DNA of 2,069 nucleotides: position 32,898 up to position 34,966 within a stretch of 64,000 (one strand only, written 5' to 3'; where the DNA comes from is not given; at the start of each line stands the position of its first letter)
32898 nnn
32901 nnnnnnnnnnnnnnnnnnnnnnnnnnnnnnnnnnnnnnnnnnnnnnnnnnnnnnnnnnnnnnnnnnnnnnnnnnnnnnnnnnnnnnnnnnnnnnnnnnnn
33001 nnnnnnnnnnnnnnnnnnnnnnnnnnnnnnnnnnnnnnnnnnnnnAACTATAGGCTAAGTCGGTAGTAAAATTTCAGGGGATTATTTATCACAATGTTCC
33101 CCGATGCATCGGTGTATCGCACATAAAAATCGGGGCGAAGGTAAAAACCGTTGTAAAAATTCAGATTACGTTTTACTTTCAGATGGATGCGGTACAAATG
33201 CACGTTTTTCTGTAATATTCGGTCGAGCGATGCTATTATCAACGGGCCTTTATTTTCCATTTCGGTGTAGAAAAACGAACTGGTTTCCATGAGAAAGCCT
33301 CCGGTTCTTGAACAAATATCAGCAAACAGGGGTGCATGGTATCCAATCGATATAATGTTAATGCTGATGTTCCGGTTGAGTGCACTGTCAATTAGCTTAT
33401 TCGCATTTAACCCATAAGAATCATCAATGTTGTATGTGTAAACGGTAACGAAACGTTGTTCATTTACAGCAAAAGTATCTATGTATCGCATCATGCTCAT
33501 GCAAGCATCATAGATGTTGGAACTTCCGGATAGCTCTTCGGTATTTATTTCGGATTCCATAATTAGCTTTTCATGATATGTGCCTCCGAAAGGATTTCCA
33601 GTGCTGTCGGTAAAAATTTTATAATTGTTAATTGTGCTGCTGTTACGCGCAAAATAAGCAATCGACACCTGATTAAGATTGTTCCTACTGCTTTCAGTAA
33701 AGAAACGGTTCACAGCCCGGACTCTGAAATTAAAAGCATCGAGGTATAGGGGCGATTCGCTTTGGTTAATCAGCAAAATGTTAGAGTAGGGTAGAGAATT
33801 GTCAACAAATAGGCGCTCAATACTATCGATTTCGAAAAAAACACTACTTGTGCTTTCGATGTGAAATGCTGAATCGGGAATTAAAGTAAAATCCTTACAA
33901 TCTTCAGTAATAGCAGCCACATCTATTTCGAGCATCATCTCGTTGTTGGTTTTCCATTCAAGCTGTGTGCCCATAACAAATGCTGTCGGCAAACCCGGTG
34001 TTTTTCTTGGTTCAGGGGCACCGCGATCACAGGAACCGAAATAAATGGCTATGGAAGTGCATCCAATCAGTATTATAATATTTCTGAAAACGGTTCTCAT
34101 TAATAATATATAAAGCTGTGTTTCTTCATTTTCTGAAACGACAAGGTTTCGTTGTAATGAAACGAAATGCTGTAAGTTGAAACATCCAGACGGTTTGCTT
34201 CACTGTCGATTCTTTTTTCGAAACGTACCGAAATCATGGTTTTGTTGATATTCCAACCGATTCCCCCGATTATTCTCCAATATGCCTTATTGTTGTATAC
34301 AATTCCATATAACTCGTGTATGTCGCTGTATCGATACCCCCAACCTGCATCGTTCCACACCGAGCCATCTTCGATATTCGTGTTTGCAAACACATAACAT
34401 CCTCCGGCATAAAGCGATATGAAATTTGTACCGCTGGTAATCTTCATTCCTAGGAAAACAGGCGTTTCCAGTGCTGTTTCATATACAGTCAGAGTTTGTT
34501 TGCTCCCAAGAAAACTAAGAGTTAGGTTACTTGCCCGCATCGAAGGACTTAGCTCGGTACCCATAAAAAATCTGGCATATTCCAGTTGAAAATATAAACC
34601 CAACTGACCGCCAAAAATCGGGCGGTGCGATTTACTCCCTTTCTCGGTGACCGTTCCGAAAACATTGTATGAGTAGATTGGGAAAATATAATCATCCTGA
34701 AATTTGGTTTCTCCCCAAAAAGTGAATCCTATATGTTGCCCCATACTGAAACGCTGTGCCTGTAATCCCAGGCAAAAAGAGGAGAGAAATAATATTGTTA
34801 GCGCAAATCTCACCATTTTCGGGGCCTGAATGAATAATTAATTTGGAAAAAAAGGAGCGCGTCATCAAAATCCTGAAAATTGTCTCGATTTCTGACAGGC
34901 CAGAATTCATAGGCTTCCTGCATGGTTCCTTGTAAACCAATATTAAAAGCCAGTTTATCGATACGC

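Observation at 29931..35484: Export-targeted WD40-caspase operon with a vWA-like lipoprotein and two small beta-barrel candidates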

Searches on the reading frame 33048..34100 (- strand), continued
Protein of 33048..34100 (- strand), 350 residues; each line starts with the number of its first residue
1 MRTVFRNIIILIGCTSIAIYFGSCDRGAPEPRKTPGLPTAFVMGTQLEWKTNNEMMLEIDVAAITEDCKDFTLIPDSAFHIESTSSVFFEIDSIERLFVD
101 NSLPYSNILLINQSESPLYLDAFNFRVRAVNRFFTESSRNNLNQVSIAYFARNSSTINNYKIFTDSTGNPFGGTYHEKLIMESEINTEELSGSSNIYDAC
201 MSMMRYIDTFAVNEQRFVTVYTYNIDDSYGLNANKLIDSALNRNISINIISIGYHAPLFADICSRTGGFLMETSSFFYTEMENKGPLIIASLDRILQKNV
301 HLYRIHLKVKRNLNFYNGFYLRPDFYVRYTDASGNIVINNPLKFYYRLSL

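Call 93: search_protein_families(library=pfam, proteins=[P0175, P0210, P0250, P0199, P0230, P0185, P0163, P0180, P0258, P0263], max_evalue=0.001)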
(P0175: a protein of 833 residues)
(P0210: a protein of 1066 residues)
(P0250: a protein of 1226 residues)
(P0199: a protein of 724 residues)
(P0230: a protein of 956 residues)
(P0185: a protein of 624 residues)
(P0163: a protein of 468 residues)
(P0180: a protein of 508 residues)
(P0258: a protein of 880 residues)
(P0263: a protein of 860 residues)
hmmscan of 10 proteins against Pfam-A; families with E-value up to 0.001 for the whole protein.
P0175 (833 aa): 4 families
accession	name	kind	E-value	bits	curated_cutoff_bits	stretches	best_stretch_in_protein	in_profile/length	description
PF00092.34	VWA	-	7.5e-13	49.5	23.8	1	567-734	4-168/174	von Willebrand factor type A domain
PF02368.24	Big_2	-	8.4e-10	38.9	22.8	1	47-119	4-73/79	Bacterial Ig-like domain (group 2)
PF13519.12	VWA_2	-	9.5e-10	39.5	27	1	566-678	2-107/107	von Willebrand factor type A domain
PF05762.20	VWA_CoxE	-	0.00095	19.1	26.4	0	627-702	110-184/222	VWA domain containing CoxE-like protein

P0210 (1066 aa): 4 families
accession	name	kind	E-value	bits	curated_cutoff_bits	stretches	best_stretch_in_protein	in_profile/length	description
PF24289.1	DUF7477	-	5.5e-21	75.4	27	2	518-596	136-213/268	Domain of unknown function (DUF7477)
PF00092.34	VWA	-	1.6e-12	48.4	23.8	1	835-1003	3-165/174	von Willebrand factor type A domain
PF13519.12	VWA_2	-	1.3e-08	35.8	27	1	836-950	3-107/107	von Willebrand factor type A domain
PF13768.12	VWA_3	-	2e-07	31.6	27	1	836-996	5-152/155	von Willebrand factor type A domain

P0250 (1226 aa): 5 families
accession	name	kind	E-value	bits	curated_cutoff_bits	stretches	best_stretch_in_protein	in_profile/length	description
PF07705.17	CARDB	-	3.2e-35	120.8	22.7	4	74-179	2-99/101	CARDB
PF00092.34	VWA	-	5e-12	46.8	23.8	1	993-1154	4-156/174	von Willebrand factor type A domain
PF13519.12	VWA_2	-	6.8e-09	36.8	27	1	993-1109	3-107/107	von Willebrand factor type A domain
PF13768.12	VWA_3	-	3.7e-08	34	27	1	1059-1155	57-152/155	von Willebrand factor type A domain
PF21401.2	AcrF3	-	8.7e-05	23.4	27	0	314-374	24-84/129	Cas3 inhibitor AcrF3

P0199 (724 aa): 4 families
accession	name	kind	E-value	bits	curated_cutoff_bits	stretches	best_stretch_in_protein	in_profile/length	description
PF00092.34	VWA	-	2.2e-13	51.2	23.8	1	471-640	4-167/174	von Willebrand factor type A domain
PF13519.12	VWA_2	-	1.6e-09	38.8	27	1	471-585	3-107/107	von Willebrand factor type A domain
PF13768.12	VWA_3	-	1.9e-06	28.4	27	1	471-630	5-151/155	von Willebrand factor type A domain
PF04151.21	PPC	-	8.3e-06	27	25.9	1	304-368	2-70/70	Bacterial pre-peptidase C-terminal domain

P0230 (956 aa): 9 families
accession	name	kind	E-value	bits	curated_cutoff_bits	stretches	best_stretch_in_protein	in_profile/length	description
PF24289.1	DUF7477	-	1.4e-24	87.2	27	2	489-626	124-264/268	Domain of unknown function (DUF7477)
PF13517.12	FG-GAP_3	-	1.8e-21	76.9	26.9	5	302-362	1-60/61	FG-GAP-like repeat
PF00092.34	VWA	-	1.3e-13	52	23.8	1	724-892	3-165/174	von Willebrand factor type A domain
PF13519.12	VWA_2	-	7.7e-10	39.8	27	1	725-839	3-107/107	von Willebrand factor type A domain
PF01839.29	FG-GAP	-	8.6e-09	35.5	22.1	0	249-263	6-20/37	FG-GAP repeat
PF13768.12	VWA_3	-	3.6e-08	34.1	27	1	725-885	5-152/155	von Willebrand factor type A domain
PF19127.6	Choline_bind_3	-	5.3e-07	29.9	27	0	265-279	6-20/47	Choline-binding repeat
PF19719.4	DUF6213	-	5.2e-06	27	27.7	0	362-393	18-49/66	Family of unknown function (DUF6213)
PF25292.1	Beta-prop_CGLA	-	1e-05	25.6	26.8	0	251-272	37-58/316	Lambda-carrageenase beta-propeller domain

P0185 (624 aa): 13 families
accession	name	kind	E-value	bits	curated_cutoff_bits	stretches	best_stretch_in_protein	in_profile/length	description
PF13620.12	CarboxypepD_reg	-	3.8e-26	91.7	32.3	3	128-209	1-81/82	Carboxypeptidase regulatory-like domain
PF13715.12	CarbopepD_reg_2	-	1.4e-19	70.3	32.2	3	217-291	2-72/88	CarboxypepD_reg-like domain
PF23193.1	NOMO_3rd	-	8.9e-18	64.9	27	2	229-283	44-95/120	NOMO third transthyretin-like domain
PF17802.7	SpaA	-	7.5e-15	55.3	23.1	1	225-277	11-65/91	Prealbumin-like fold domain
PF00092.34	VWA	-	1.1e-14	55.5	23.8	1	372-523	4-155/174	von Willebrand factor type A domain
PF17210.9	SdrD_B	-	3.6e-10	40.4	29.7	0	137-185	19-66/112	SdrD B-like domain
PF09430.16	EMC7_beta-sandw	-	8.1e-09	36.2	26.6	1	227-321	4-92/122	ER membrane protein complex subunit 7, beta-sandwich domain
PF20598.4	DUF6795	-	9e-09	36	27.4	0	138-176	8-48/103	Domain of unknown function (DUF6795)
PF13519.12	VWA_2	-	9.2e-08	33.1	27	1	371-482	2-107/107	von Willebrand factor type A domain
PF01060.29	TTR-52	-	1.9e-06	28.8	24.9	0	38-81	7-44/79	Transthyretin-like family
PF05762.20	VWA_CoxE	-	1.3e-05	25.2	26.4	0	438-488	114-166/222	VWA domain containing CoxE-like protein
PF13768.12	VWA_3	-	3.3e-05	24.4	27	1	456-526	82-153/155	von Willebrand factor type A domain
PF14686.12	fn3_3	-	0.00011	22.3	24.4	0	70-113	29-74/75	Polysaccharide lyase family 4, domain II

P0163 (468 aa): 3 families
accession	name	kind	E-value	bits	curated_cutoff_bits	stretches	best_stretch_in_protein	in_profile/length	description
PF00092.34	VWA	-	5.6e-10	40.1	23.8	1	108-275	4-171/174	von Willebrand factor type A domain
PF10720.14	DUF2515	-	1.8e-08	34.5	24.3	1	378-417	6-44/294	Protein of unknown function (DUF2515)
PF13519.12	VWA_2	-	1e-05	26.6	27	1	108-215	3-106/107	von Willebrand factor type A domain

P0180 (508 aa): 5 families
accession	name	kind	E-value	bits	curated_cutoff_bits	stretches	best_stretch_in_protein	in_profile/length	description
PF00092.34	VWA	-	8.7e-16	59.1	23.8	1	285-450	4-169/174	von Willebrand factor type A domain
PF18911.6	PKD_4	-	4.8e-13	49.4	27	1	34-108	5-80/85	PKD domain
PF00801.26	PKD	-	6.4e-10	39.3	23.5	1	42-107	5-76/80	PKD domain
PF13519.12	VWA_2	-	1.2e-07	32.8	27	1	285-393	3-106/107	von Willebrand factor type A domain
PF13768.12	VWA_3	-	5.5e-05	23.7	27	1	286-440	6-153/155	von Willebrand factor type A domain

P0258 (880 aa): 4 families
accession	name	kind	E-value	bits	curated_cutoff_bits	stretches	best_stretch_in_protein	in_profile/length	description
PF00092.34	VWA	-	3.4e-09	37.6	23.8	1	650-817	4-165/174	von Willebrand factor type A domain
PF13768.12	VWA_3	-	5.3e-06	27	27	1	650-810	5-152/155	von Willebrand factor type A domain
PF13519.12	VWA_2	-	2.6e-05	25.2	27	1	650-764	3-107/107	von Willebrand factor type A domain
PF05762.20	VWA_CoxE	-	0.00075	19.4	26.4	0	726-790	124-186/222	VWA domain containing CoxE-like protein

P0263 (860 aa): 4 families
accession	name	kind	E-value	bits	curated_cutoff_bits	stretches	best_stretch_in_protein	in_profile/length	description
PF24289.1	DUF7477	-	9.7e-19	68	27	1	130-279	67-210/268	Domain of unknown function (DUF7477)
PF00092.34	VWA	-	2.4e-11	44.6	23.8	1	377-541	4-168/174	von Willebrand factor type A domain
PF13519.12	VWA_2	-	2.2e-06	28.7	27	1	377-484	3-106/107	von Willebrand factor type A domain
PF13768.12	VWA_3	-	0.00014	22.4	27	1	377-531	5-152/155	von Willebrand factor type A domain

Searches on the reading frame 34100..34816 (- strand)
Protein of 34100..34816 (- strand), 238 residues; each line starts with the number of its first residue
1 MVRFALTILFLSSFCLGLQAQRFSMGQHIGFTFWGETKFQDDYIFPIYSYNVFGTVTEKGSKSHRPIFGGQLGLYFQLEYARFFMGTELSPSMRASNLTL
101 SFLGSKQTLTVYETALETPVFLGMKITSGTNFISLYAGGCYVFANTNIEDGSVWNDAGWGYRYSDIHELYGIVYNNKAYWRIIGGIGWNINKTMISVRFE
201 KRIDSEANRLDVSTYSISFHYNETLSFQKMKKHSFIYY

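Call 5: search_protein_families(library=pfam, proteins=[window:34100-34816:-], max_evalue=0.1)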
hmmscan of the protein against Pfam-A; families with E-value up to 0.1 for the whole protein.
window:34100-34816:- (238 aa): 2 families
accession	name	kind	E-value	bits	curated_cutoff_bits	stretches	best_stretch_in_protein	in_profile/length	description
PF09940.16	DUF2172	-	0.058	14.2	27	0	188-234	2-47/92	Domain of unknown function (DUF2172)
PF16930.11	Porin_5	-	0.082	11.9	22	0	39-79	270-311/535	Putative porin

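Call 8: search_protein_families(library=ncbifam, proteins=[window:34100-34816:-], max_evalue=0.1)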
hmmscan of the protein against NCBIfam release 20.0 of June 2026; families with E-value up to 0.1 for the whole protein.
window:34100-34816:- (238 aa): 0 families

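Call 34: search_protein_families(library=pfam, alignment_id=A3, max_evalue=0.01)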
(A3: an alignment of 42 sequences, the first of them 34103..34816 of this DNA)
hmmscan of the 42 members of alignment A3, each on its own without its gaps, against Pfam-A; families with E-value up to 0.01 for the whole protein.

A. member 1, window:34103-34816:- (238 aa): 0 families

B. families by the number of members that match (of 42 scanned): 3 families
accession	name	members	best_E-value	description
PF13568.12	OMP_b-brl_2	13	3.5e-18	Outer membrane protein beta-barrel domain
PF13505.12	OMP_b-brl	10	3.1e-09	Outer membrane protein beta-barrel domain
PF02015.22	Glyco_hydro_45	1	0.0098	Glycosyl hydrolase family 45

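Call 55: search_solved_structures(query=A3, max_evalue=1)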
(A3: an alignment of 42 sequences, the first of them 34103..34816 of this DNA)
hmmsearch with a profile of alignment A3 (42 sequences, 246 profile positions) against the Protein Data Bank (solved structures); distinct sequences matched with E-value up to 1: 1.
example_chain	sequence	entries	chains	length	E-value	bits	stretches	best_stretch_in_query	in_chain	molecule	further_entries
6h3i_F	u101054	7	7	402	0.053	16.8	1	1-30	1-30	PorV | Type IX secretion system protein PorV domain-containing protein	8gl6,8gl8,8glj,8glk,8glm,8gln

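Call 74: search_protein_families(library=padloc, proteins=[window:34103-34816:-], max_evalue=0.01)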
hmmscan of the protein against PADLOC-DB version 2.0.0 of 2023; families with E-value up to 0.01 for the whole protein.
window:34103-34816:- (238 aa): 0 families

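Call 79: predict_structure(alignment_id=A9)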
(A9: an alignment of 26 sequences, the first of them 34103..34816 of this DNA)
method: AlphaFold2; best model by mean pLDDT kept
length: 238 residues; sequences in the alignment: 26
mean_pLDDT: 77.8   pTM: 0.71
mean pLDDT of the five models: 77.8, 77.8, 77.7, 76.1, 75.8
residues with pLDDT >= 90: 76; 70-90: 91; 50-70: 63; < 50: 8
segments of 3 or more residues with pLDDT < 50: 231-238
pLDDT, mean of each block of 10 residues (from residue 1): 73 60 90 85 74 66 69 92 92 85 76 90 85 92 79 56 61 72 94 93 72 86 77 40
secondary structure, 60 per line:
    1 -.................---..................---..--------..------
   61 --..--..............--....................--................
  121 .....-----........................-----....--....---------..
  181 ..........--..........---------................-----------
elements in order: H2-18 E22-39 E67-80 E83-102 E105-125 E131-154 E160-163 H166-169 E179-190 E193-202 E212-227

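Call 82: fold_search(model_id=the predicted structure, library=pdb)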
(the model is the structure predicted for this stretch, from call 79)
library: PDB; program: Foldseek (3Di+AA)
matches with E <= 10: 1077; with E <= 0.001: 28
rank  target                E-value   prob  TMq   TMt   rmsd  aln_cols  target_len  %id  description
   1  9nh2_A                2.4e-05  1.00  0.44  0.46   6.6       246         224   10  In situ cryo-EM structure of porin III of the Legionella Dot/Icm T4SS machine (released 2025-09-17)
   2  3slj                  3.6e-05  1.00  0.35  0.29  16.8       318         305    7  Pre-cleavage Structure of the Autotransporter EspP - N1023A mutant (released 2011-11-16)
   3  7xw0_B                3.9e-05  1.00  0.34  0.31  17.1       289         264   10  Crystal structure of pOmpT (released 2023-05-31)
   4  9fzd_A                6.6e-05  1.00  0.42  0.53   6.6       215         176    9  Structure of OmpA-long in complex with nanobody Nb39 (released 2024-07-17)
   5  3qrc_B                7.7e-05  1.00  0.40  0.57   7.4       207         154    9  The crystal structure of Ail, the attachment invasion locus protein of Yersinia pestis, in complex with the heparin an (released 2011-11-23)
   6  2m06_MODEL_1_A        9.9e-05  1.00  0.28  0.38   8.5       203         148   13  NMR structure of OmpX in phopspholipid nanodiscs (released 2012-12-12)
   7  3slt                  1.4e-04  1.00  0.35  0.29  12.2       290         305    7  Pre-cleavage Structure of the Autotransporter EspP - N1023S Mutant (released 2011-11-16)
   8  9nh1_A                1.5e-04  1.00  0.32  0.30  19.5       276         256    8  In situ cryo-EM structure of porin I of the Legionella Dot/Icm T4SS machine (released 2025-09-17)
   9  7xw0_A                1.6e-04  1.00  0.39  0.36  11.3       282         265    8  Crystal structure of pOmpT (released 2023-05-31)
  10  9hjm_F                1.7e-04  0.94  0.21  0.15  21.7       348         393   11  Porphyromonas gingivalis BAM complex (released 2025-11-19)
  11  1uyo                  1.9e-04  0.99  0.28  0.25  17.9       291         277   11  Translocator domain of autotransporter NalP from Neisseria meningitidis (released 2004-03-19)
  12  3slo                  2.4e-04  1.00  0.35  0.29  16.9       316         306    7  Pre-cleavage Structure of the Autotransporter EspP - N1023D mutant (released 2011-11-16)
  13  9hiv_F                2.5e-04  0.91  0.20  0.15  20.9       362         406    8  BamADG components of the Bacteroides thetaiotaomicron BAM machinery (released 2025-08-27)
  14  2f1v_A                3.1e-04  1.00  0.34  0.41   7.3       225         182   15  Outer membrane protein OmpW (released 2006-01-24)
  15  9nh1_B                3.4e-04  0.99  0.31  0.28  19.9       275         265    8  In situ cryo-EM structure of porin I of the Legionella Dot/Icm T4SS machine (released 2025-09-17)
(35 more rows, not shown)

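Call 101: search_protein_families(library=ncbifam, alignment_id=A3, max_evalue=0.01)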
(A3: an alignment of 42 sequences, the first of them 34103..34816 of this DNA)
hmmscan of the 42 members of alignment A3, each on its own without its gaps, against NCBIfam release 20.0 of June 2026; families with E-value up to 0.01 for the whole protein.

A. member 1, window:34103-34816:- (238 aa): 0 families

B. families by the number of members that match (of 42 scanned): 1 family
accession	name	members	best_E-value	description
NF049866.1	outer_TDE1717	9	1.4e-12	TDE1717 family outer membrane beta-barrel protein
